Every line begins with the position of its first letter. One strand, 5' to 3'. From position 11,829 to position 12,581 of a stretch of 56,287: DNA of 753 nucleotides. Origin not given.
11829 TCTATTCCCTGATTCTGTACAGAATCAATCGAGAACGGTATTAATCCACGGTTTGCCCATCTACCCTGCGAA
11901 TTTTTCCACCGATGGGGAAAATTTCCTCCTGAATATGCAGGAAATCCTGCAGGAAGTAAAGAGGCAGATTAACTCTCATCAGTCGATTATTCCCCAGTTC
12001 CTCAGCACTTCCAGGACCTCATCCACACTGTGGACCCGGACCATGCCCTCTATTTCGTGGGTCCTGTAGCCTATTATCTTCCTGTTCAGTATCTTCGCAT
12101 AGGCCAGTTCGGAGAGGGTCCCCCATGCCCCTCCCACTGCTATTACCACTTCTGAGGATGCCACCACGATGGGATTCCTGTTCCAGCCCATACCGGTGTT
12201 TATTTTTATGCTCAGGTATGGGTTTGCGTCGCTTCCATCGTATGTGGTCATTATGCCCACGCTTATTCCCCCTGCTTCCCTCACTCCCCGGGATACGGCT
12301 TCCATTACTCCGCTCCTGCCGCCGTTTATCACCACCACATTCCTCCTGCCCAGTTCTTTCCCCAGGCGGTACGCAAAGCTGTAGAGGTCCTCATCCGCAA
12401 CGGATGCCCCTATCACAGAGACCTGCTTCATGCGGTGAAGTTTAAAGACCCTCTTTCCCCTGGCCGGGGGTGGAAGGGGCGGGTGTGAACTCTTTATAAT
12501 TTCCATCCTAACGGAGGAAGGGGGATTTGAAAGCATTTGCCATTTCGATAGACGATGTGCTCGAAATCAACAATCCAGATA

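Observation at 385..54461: TAnAAT -10 boxes placed 6-8 nt before start codons: pervasive leaderless gene starts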

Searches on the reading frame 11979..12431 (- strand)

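Call 40: search_protein_families(library=pfam, proteins=[window:11979-12431:-])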
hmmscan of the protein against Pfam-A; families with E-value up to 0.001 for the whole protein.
window:11979-12431:- (150 aa): 2 families
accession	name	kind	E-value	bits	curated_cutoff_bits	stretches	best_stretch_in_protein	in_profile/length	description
PF18306.6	LDcluster4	-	2.2e-40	138.2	26.3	1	2-128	2-129/151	SLOG cluster4 family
PF03641.19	Lysine_decarbox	-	5.9e-05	23.7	27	1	43-112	1-72/131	Possible lysine decarboxylase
